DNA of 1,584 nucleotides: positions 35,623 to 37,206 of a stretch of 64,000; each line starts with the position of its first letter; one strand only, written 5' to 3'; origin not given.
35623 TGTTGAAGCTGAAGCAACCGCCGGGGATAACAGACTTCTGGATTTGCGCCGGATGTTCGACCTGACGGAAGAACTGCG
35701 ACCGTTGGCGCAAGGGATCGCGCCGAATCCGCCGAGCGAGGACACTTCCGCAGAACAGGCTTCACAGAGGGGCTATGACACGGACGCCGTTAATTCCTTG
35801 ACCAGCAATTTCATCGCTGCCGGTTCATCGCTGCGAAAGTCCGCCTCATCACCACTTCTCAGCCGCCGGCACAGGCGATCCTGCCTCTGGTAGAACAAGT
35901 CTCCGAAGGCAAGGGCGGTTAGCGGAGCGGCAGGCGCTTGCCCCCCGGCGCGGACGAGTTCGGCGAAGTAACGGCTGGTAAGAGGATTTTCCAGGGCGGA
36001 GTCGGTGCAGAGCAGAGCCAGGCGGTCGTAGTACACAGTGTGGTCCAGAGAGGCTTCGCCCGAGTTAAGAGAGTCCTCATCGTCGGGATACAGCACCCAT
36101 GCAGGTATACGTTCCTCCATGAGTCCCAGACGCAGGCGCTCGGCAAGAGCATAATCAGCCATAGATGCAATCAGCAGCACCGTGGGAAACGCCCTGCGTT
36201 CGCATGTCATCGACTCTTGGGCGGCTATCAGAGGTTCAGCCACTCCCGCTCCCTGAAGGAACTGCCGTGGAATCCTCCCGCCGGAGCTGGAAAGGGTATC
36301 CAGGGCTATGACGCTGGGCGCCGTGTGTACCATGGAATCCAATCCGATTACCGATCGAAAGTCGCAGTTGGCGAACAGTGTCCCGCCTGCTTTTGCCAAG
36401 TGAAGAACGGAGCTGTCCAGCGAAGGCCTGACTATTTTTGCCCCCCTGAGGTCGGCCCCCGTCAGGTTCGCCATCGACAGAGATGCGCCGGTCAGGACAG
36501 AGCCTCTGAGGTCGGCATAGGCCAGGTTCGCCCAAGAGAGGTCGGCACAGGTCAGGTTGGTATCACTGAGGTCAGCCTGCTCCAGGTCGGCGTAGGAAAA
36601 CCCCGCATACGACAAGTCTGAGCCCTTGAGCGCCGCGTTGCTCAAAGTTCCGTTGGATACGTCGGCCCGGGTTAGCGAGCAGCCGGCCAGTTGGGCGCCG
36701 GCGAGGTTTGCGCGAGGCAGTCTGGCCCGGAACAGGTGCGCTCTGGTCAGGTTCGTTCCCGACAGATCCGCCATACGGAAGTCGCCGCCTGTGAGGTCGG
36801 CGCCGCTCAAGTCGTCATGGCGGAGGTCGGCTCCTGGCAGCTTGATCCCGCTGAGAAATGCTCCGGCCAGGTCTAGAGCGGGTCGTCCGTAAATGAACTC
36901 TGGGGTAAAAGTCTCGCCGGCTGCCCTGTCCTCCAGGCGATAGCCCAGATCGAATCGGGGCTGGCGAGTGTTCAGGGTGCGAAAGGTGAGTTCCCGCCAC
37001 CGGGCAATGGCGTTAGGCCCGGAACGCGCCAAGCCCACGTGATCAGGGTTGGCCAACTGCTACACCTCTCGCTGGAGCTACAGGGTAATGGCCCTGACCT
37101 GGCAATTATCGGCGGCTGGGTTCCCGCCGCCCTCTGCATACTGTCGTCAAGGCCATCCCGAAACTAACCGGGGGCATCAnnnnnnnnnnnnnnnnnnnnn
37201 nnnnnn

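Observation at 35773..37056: Pentapeptide-repeat protein ending in a degenerate TIR-like domain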

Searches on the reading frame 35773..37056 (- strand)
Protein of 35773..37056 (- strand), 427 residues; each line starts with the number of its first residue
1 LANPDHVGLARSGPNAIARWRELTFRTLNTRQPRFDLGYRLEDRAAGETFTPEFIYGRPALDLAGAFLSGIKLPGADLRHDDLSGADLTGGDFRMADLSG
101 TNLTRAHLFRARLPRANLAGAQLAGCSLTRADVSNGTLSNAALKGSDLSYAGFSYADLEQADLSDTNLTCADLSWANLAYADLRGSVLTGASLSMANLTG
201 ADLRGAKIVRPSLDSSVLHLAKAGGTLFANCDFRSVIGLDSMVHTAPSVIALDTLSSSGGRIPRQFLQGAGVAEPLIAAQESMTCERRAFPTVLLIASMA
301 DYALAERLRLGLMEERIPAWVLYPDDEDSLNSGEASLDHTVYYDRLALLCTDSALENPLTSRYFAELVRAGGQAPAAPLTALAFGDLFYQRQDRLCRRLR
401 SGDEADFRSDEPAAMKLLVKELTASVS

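Call 3: search_protein_families(library=pfam, proteins=[window:35776-37056:-], max_evalue=10)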
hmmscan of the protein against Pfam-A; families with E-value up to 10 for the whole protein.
window:35776-37056:- (427 aa): 5 families
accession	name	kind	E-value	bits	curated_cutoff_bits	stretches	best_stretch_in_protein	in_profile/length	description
PF00805.28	Pentapeptide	-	2.1e-34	117.1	20.2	4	167-205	2-40/40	Pentapeptide repeats (8 copies)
PF13599.13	Pentapeptide_4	-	6.4e-15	55.4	38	4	119-192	4-77/78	Pentapeptide repeat region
PF13576.12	Pentapeptide_3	-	1.6e-10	41.5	27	4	75-113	3-44/48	Pentapeptide repeats (9 copies)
PF25296.1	Decapeptide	-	0.00067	19.9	45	2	146-202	15-71/74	Decapeptide repeat region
PF00058.23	Ldl_recept_b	-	0.55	11.2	21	0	190-208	11-28/42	Low-density lipoprotein receptor repeat class B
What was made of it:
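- Checked: Pentapeptide repeats: Pfam PF00805 E 2.1e-34, with matched stretches inside about residues 62-220 (call 3).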

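Call 4: search_protein_families(library=ncbifam, proteins=[window:35776-37056:-], max_evalue=1)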
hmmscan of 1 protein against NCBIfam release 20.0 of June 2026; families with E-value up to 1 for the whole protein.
window:35776-37056:- (427 aa): 17 families
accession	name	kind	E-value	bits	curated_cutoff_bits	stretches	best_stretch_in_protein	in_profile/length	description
NF052603.1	penta_Alr5209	equivalog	4e-46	155.8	125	4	131-207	18-94/113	Alr5209 family pentapeptide repeat protein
NF047416.1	penta_HetL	equivalog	2.1e-26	92.7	260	2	62-204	24-171/218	heterocyst differentiation pentapeptide repeat protein HetL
NF011744.0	PRK15197.1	equivalog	1.5e-18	67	274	2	71-149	154-232/291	SPI-2 type III secretion system effector PipB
NF011743.0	PRK15196.1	equivalog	1.2e-16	60.6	354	1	75-219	151-290/350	type III secretion system effector PipB2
NF000071.4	penta_rpt_QnrA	exception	3.7e-13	49.8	450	1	63-174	74-185/218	QnrA family quinolone resistance pentapeptide repeat protein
NF033086.2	penta_rpt_Qnr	equivalog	5.7e-12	45.8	240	1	63-173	68-178/211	Qnr family pentapeptide repeat protein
NF038182.1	penta_rpt_SmQnr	exception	4.9e-11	42.9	460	2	137-218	111-192/215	SmQnr family pentapeptide repeat protein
NF000349.1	mfpA_AE000516.2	equivalog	7.1e-10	39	360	3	153-217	89-153/183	pentapeptide repeat protein MfpA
NF000421.1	penta_rpt_QnrVC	exception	1.1e-08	35.2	460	1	77-207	53-183/218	QnrVC family quinolone resistance pentapeptide repeat protein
NF012152.0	penta_rpt_QnrC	exception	1.7e-08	34.7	500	2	68-173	79-184/221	QnrC family quinolone resistance pentapeptide repeat protein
NF000420.1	penta_rpt_QnrB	exception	6.5e-08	32.8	460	1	62-190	70-198/214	QnrB family quinolone resistance pentapeptide repeat protein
NF033375.2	penta_rpt_QnrE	exception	7.7e-08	32.6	480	2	120-207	93-180/214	QnrE family quinolone resistance pentapeptide repeat protein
NF000056.3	penta_rpt_QnrS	exception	2.4e-07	30.7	460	1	83-206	59-182/218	QnrS family quinolone resistance pentapeptide repeat protein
NF000139.2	penta_rpt_QnrD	exception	3.4e-07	30.5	425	3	109-190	117-198/214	QnrD family quinolone resistance pentapeptide repeat protein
NF012151.0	penta_rpt_QnrAS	exception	6.7e-07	29.6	490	1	72-185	83-196/218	QnrAS family quinolone resistance pentapeptide repeat protein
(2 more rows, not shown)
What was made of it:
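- On Qnr/MfpA/HetL equivalogs (NCBIfam): HetL 92.7 against 260, Qnr 45.8 against 240, MfpA 39 against 360 (call 4).
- Closest known: Stand-alone pentapeptide-repeat proteins: HetL. Different: NCBIfam scores for HetL, Qnr and MfpA are far below their cut-offs (call 4).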

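Call 5: search_protein_families(library=padloc, proteins=[window:35776-37056:-], max_evalue=10)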
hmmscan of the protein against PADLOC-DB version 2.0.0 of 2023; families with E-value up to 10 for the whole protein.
window:35776-37056:- (427 aa): 0 families
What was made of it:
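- No PADLOC hit (call 5).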

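Call 33: find_encoding_contigs(protein=window:35773-37056:-, flank=10000, max_places=4)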
Protein window:35773-37056:- (427 aa): no gene with exactly this product is on record in the collection.

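Call 57: predict_structure(alignment_id=A5)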
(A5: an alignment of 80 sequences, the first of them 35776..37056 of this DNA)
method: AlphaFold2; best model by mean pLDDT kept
length: 427 residues; sequences in the alignment: 80
mean_pLDDT: 86.5   pTM: 0.62
mean pLDDT of the five models: 86.5, 85.6, 85.5, 84.4, 79.7
residues with pLDDT >= 90: 276; 70-90: 93; 50-70: 25; < 50: 33
segments of 3 or more residues with pLDDT < 50: 28-56
pLDDT, mean of each block of 10 residues (from residue 1): 79 80 61 33 41 54 82 90 94 94 96 96 97 97 98 97 98 98 98 97 98 96 98 95 98 92 96 94 65 91 94 88 83 69 87 95 90 69 95 94 91 90 66
secondary structure, 60 per line:
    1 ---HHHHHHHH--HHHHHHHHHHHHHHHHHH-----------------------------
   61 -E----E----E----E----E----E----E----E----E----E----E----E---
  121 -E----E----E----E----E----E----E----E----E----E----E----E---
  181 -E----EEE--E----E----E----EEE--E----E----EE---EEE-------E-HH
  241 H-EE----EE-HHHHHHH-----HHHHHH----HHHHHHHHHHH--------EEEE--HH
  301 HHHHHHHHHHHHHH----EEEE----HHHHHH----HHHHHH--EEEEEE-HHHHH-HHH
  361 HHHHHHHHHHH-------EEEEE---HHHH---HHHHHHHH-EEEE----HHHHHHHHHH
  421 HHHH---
elements in order: H4-11 H14-31 E187-189 E207-209 E227-229 H252-258 H264-269 H274-284 E293-296 H299-314 E319-322 H327-332 H337-342 E345-350 H352-356 H358-371 E379-383 H387-390 H394-401 E403-406 H411-424
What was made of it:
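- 36964..37056 (-): N-terminal helical cap (residues 1-31, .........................), shared with canonical pentapeptide-TIR proteins. Helices 4-11 and 14-31 in the model (call 57).
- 36883..36975 (-): Clade-specific insertion (residues about 28-58), conserved among orthologs, absent from canonical relatives, and modelled with low confidence. pLDDT below 50 for residues 28-56 (call 57).
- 36352..36876 (-): Pentapeptide-repeat right-handed beta-helix (residues about 61-235). Pfam PF00805 2.1e-34 (call 3). pLDDT 90-98 with five-residue strand periodicity (call 57).
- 36187..36351 (-): Conserved linker module (residues 236-290; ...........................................), three short helices. 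Helices 252-258, 264-269 and 274-284 (call 57).
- On Pentapeptide-repeat proteins (Pfam PF00805): 117.1 bits against a cut-off of 20.2, E 2.1e-34 (call 3). pLDDT 90-98 for the helix (call 57).
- Checked: AlphaFold shows a five-residue strand periodicity from 61 to about 235 (call 57).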

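Call 60: fold_search(model_id=the predicted structure, library=pdb)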
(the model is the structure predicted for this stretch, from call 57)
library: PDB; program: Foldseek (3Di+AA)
matches with E <= 10: 848; with E <= 0.001: 50
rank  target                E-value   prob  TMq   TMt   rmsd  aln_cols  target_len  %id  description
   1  4yei_A                4.2e-12  1.00  0.20  0.34  10.5       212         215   31  Beta1mut synthetic solenoid protein (released 2016-03-09)
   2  5dqa_A                8.8e-12  1.00  0.39  0.76   4.3       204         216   28  t3284 loop variant of beta1 (released 2016-08-31)
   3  5dqa_C                1.1e-11  1.00  0.20  0.37  11.2       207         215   30  t3284 loop variant of beta1 (released 2016-08-31)
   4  4yc5                  1.3e-11  1.00  0.26  0.47   9.0       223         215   32  Beta1 synthetic solenoid protein (released 2016-03-09)
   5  3du1                  3.2e-11  1.00  0.42  0.74   2.7       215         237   28  The 2.0 Angstrom Resolution Crystal Structure of HetL, a Pentapeptide Repeat Protein involved in Heterocyst Differentiat (released 2008-11-11)
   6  4yfo                  9.4e-11  1.00  0.39  0.70   6.4       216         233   30  beta1_ex1 (released 2016-03-16)
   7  4ycq                  1.4e-10  1.00  0.34  0.76   5.4       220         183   29  Beta1 synthetic solenoid protein (released 2016-03-09)
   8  2j8k                  2.3e-10  1.00  0.32  0.74   4.0       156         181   39  Structure of the fusion of NP275 and NP276, pentapeptide repeat proteins from Nostoc punctiforme (released 2006-12-07)
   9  5dns_A                2.5e-10  1.00  0.18  0.30  11.3       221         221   30  t1428 loop variant in P3221 (released 2016-09-28)
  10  5dn0                  4.2e-10  1.00  0.25  0.45   8.9       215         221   31  t1555 loop variant (released 2016-08-31)
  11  5dns_B                8.3e-10  1.00  0.38  0.80   4.5       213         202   32  t1428 loop variant in P3221 (released 2016-09-28)
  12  5di5                  2.5e-09  1.00  0.33  0.74   6.0       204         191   34  beta1 t801 loop variant in P3221 (released 2016-08-31)
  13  5dra                  3.6e-08  1.00  0.32  0.71   3.6       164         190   39  t3284 loop variant of beta1 (released 2016-08-31)
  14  2xtx_A                7.9e-08  1.00  0.23  0.41   8.5       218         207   20  Structure of QnrB1 (M102R-Trypsin Treated), a plasmid-mediated fluoroquinolone resistance protein (released 2010-10-20)
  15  6zt5_B                9.9e-08  1.00  0.16  0.32  11.5       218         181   21  Complex between a homodimer of Mycobacterium smegmatis MfpA and a single copy of the N-terminal 47 kDa fragment of the (released 2021-03-03)
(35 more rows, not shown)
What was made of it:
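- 36352..36876 (-): Foldseek best natural match is HetL 3du1, TM 0.74 normalised to target, rmsd 2.7 (call 60).
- On Pentapeptide-repeat proteins (Pfam PF00805): HetL, MfpA, Qnr and AlbG as structural matches (call 60).
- Closest known: Stand-alone pentapeptide-repeat proteins: HetL. Same: HetL is the best natural structural match (call 60).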
